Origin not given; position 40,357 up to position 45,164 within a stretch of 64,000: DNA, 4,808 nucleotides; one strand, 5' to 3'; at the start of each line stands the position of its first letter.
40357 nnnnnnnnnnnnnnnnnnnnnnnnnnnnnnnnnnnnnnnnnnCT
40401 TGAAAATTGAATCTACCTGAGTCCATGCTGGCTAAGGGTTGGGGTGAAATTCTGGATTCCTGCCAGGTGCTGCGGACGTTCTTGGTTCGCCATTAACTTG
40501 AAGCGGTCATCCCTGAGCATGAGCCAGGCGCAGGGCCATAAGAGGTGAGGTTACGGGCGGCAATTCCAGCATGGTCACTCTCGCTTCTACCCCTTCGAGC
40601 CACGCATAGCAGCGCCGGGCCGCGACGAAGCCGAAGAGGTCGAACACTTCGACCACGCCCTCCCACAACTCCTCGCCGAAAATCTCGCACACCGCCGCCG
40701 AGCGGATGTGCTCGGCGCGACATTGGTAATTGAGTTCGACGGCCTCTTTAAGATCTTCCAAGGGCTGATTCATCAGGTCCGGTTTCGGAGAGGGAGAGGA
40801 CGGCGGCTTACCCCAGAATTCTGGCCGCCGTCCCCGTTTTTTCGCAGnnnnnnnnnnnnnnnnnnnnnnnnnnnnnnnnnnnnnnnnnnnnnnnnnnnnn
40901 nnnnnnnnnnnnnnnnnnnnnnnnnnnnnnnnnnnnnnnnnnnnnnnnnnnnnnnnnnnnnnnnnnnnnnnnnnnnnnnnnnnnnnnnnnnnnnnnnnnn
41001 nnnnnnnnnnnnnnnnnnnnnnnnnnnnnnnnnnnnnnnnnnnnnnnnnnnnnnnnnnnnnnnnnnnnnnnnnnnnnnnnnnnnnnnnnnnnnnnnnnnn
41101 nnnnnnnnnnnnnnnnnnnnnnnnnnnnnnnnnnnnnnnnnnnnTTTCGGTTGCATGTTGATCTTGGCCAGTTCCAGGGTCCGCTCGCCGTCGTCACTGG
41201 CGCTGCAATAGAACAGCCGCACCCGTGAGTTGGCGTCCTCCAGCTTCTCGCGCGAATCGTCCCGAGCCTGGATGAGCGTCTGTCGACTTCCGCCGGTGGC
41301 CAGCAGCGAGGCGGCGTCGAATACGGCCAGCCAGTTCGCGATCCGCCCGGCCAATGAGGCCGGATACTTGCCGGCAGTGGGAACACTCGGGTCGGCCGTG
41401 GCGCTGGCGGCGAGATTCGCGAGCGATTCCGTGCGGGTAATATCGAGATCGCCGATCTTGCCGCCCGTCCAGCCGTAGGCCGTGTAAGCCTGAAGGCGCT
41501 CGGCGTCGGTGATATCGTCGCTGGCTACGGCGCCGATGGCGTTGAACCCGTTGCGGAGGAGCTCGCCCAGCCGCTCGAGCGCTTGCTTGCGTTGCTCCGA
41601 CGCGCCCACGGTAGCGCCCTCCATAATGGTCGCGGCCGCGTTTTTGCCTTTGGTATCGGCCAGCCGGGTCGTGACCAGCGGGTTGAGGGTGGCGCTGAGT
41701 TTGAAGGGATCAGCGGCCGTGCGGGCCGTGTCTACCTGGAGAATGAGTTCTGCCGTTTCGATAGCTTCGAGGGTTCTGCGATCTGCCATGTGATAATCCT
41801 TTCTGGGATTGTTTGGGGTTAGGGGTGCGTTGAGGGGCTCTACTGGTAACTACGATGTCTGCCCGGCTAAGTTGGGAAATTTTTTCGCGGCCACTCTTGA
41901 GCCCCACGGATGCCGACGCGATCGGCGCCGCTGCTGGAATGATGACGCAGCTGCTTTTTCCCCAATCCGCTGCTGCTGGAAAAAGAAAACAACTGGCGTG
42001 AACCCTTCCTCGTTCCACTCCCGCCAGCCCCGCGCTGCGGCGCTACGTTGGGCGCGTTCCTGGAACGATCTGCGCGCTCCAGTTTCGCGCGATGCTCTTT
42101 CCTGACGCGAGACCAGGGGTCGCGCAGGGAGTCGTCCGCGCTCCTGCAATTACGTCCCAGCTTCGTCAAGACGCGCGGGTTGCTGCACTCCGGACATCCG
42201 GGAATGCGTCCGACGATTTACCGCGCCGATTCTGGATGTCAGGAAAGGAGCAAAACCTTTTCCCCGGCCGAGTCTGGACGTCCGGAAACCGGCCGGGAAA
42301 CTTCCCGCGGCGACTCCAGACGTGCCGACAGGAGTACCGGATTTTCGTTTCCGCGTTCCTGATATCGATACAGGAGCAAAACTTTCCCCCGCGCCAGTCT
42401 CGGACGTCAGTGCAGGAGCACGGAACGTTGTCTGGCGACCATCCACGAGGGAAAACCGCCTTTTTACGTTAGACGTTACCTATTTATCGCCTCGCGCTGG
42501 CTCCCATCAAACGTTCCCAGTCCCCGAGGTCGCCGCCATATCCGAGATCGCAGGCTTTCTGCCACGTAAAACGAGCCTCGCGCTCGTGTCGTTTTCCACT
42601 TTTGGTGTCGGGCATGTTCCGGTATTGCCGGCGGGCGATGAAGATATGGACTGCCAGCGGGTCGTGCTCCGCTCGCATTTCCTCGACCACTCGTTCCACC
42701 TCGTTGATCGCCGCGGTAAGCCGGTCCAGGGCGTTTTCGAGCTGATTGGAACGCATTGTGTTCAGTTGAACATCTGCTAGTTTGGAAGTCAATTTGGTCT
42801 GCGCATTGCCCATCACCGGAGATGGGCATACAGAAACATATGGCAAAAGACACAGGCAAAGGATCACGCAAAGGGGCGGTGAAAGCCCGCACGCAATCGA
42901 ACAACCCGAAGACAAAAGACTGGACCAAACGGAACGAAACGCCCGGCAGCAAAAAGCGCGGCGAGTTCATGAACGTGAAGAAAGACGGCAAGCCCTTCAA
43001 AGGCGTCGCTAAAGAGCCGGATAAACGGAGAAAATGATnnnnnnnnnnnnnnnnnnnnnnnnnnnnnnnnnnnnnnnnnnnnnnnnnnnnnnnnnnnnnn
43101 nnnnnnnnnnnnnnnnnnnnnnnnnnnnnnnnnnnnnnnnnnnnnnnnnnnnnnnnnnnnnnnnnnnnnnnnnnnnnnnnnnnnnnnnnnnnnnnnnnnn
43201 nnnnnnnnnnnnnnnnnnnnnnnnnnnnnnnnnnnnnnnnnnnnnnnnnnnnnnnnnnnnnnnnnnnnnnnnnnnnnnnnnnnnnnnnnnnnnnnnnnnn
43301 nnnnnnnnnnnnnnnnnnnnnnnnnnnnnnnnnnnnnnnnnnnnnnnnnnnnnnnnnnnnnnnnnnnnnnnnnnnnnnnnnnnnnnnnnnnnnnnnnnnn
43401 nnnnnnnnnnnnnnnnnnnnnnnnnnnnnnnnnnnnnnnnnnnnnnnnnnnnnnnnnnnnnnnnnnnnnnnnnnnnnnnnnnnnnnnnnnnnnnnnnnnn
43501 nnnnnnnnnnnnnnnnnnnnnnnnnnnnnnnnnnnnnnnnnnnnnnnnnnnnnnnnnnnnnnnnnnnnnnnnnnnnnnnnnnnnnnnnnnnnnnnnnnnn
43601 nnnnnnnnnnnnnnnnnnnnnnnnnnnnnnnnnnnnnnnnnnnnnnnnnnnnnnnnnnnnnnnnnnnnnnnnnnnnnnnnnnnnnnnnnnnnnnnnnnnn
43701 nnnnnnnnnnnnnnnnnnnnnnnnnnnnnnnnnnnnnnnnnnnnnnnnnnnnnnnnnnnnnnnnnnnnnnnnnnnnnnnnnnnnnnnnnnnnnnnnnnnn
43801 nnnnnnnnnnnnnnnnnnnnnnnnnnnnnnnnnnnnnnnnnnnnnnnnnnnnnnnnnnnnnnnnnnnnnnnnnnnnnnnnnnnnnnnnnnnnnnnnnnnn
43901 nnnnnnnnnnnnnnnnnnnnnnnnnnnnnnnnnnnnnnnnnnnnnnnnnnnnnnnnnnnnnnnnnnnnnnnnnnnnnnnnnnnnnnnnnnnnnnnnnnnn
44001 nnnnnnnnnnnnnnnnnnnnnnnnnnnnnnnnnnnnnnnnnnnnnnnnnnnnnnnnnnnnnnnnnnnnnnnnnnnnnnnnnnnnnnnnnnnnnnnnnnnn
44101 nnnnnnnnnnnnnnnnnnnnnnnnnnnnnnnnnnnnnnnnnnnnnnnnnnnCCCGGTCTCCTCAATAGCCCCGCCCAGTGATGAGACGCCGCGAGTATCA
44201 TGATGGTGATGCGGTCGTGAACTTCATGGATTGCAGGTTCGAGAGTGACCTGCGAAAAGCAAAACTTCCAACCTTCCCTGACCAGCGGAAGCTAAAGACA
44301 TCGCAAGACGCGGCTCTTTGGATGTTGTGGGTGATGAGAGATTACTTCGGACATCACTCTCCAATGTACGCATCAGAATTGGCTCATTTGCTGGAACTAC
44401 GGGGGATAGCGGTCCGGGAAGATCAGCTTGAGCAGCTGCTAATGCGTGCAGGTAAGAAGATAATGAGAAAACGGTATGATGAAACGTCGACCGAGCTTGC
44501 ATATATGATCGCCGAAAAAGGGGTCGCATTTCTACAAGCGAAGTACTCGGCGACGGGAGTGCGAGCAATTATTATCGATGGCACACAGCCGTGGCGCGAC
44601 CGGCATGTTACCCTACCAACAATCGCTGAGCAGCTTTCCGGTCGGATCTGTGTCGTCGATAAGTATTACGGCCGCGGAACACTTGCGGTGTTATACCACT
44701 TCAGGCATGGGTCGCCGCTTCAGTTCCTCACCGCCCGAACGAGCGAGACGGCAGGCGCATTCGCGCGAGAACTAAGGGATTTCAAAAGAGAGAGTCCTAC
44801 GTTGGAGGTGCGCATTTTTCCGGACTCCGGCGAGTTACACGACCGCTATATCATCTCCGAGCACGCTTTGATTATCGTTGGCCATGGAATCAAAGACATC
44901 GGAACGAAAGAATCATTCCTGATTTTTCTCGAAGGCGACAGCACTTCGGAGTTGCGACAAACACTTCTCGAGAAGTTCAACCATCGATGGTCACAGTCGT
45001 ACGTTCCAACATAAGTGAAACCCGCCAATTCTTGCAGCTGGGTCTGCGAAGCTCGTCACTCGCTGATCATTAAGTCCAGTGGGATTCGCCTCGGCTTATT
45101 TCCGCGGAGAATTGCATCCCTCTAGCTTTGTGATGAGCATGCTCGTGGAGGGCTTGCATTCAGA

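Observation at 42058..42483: Ten boxes phased at exactly 42 bp (four helical turns) in a 0.7-kb gene-free gap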

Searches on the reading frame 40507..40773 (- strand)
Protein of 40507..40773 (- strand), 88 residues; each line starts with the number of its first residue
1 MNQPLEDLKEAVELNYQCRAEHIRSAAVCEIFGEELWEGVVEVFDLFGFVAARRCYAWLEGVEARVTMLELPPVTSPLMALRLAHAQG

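Call 47: search_protein_families(library=phrogs, proteins=[window:40507-40773:-], max_evalue=0.01)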
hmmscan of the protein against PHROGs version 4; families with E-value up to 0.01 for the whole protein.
window:40507-40773:- (88 aa): 1 family
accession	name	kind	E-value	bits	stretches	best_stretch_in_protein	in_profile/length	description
phrog_10069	-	unknown function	0.0031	18.5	1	9-68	12-70/121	-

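Call 82: search_protein_families(library=ncbifam, proteins=[window:40507-40773:-], max_evalue=0.01)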
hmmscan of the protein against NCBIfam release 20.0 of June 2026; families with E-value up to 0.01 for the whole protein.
window:40507-40773:- (88 aa): 0 families

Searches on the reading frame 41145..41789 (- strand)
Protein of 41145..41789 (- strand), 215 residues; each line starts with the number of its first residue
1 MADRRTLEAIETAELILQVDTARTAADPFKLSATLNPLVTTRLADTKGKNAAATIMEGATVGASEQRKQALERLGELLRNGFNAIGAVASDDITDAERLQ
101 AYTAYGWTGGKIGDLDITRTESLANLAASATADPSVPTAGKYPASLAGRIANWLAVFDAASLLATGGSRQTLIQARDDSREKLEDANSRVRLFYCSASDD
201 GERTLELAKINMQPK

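Call 76: predict_structure(alignment_id=A3)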
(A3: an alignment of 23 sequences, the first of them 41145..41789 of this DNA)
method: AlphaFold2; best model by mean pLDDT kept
length: 215 residues; sequences in the alignment: 23
mean_pLDDT: 91.4   pTM: 0.79
mean pLDDT of the five models: 91.4, 87.8, 87.8, 87.4, 84.3
residues with pLDDT >= 90: 162; 70-90: 51; 50-70: 1; < 50: 1
segments of 3 or more residues with pLDDT < 50: none
pLDDT, mean of each block of 10 residues (from residue 1): 85 95 91 92 93 87 91 95 94 94 91 89 91 90 91 93 90 94 97 91 89 84
secondary structure, 60 per line:
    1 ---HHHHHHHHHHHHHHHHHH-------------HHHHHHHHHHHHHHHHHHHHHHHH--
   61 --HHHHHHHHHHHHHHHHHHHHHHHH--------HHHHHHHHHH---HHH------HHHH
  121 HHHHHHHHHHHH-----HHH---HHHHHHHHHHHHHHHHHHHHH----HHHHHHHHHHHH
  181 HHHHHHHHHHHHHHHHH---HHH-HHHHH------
elements in order: H4-21 H35-58 H63-86 H95-104 H117-132 H144-164 H169-197 H205-209

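Call 81: fold_search(model_id=the predicted structure, library=pdb)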
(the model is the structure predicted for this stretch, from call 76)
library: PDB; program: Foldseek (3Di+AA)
matches with E <= 10: 283; with E <= 0.001: 0
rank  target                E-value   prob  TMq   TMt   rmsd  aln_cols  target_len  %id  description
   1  5nl1_B                3.6e-01  0.35  0.18  0.26  13.4       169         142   16  Shigella IpaA-VBS3/TBS in complex with the Talin VBS1 domain 488-512 (released 2018-05-16)
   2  5vtl                  4.3e-01  0.09  0.14  0.14  29.3       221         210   13  Structure of metacyclic invariant surface protein , Tb427.07.360, from Trypanosoma brucei. (released 2018-08-08)
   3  5f3p_A                7.1e-01  0.15  0.21  0.23  19.2       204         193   14  Crystal structure of a noncanonical Dicer protein from Entamoeba histolytica (released 2017-02-08)
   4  5nl1_C                7.8e-01  0.23  0.20  0.27  13.4       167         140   14  Shigella IpaA-VBS3/TBS in complex with the Talin VBS1 domain 488-512 (released 2018-05-16)
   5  5nl1_A                7.8e-01  0.21  0.19  0.26  13.5       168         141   14  Shigella IpaA-VBS3/TBS in complex with the Talin VBS1 domain 488-512 (released 2018-05-16)
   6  3god_B                7.8e-01  0.08  0.15  0.12  17.9       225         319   16  Structural basis for DNase activity of a conserved protein implicated in CRISPR-mediated antiviral defense (released 2009-06-30)
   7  9lah_AA               8.1e-01  0.10  0.18  0.15  28.8       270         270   16  Cryo-EM structure of Shewanella oneidensis MR-1 flagella. (released 2026-01-07)
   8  3o1h_A                8.9e-01  0.21  0.24  0.19  22.3       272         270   10  Crystal Structure of the TorS sensor domain - TorT complex in the presence of TMAO (released 2011-12-21)
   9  9p11_D                9.3e-01  0.08  0.16  0.12  19.9       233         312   17  Cas1-Cas2/3 integrase, heterohexameric assembly (released 2025-10-22)
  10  3o1j_A                9.7e-01  0.20  0.24  0.19  23.2       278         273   11  Crystal Structure of the TorS sensor domain - TorT complex in the absence of isopropanol (released 2011-12-21)
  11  2yfb_B                1.1e+00  0.23  0.27  0.25  21.7       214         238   13  X-ray structure of McpS ligand binding domain in complex with succinate (released 2012-04-18)
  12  9fqr_K2               1.1e+00  0.15  0.24  0.03  27.8       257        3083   12  96-nm repeat of axonemal doublet microtubules from bovine sperm (released 2025-03-26)
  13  9gsl_A                1.1e+00  0.11  0.21  0.15  16.1       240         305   12  Cryo-EM structure of human SLC35B1 in inward facing conformation (released 2025-05-21)
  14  3god_A                1.1e+00  0.08  0.14  0.11  18.7       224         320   15  Structural basis for DNase activity of a conserved protein implicated in CRISPR-mediated antiviral defense (released 2009-06-30)
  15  3d24_C                1.2e+00  0.10  0.18  0.18  17.9       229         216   13  Crystal structure of ligand-binding domain of estrogen-related receptor alpha (ERRalpha) in complex with the peroxisom (released 2008-06-10)
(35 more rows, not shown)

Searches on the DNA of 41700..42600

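Call 63: search_rna_families(source=window, start=41700, end=42600, threshold=evalue, max_evalue=5)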
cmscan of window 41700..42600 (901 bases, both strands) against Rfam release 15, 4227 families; matches with E-value up to 5: 1.
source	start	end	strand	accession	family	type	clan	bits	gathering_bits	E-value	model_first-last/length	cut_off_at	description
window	41874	41905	-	RF01792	eiav_FSE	Cis-reg; frameshift_element;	-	18.1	40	0.14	1-35/35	no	ribosomal frameshift site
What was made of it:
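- On Known structured RNA (Rfam 15): The best sub-threshold hit in 41700-42600 has E=0.14 and is irrelevant (call 63).
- There is no Rfam family (call 63).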

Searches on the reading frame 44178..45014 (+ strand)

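Call 10: search_protein_families(library=pfam, proteins=[window:44178-45014:+], max_evalue=0.01)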
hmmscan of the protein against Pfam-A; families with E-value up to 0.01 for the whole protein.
window:44178-45014:+ (278 aa): 0 families

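Call 105: search_protein_families(library=padloc, proteins=[window:44178-45014:+], max_evalue=0.001)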
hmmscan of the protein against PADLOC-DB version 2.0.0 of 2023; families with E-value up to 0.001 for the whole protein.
window:44178-45014:+ (278 aa): 2 families
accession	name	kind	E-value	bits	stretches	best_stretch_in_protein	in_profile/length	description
PDLC04869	PDC-S05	-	4.5e-11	40.5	1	141-260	182-297/306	-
PDLC04879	PDC-S05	-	7.4e-08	30.2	1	113-253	144-275/285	-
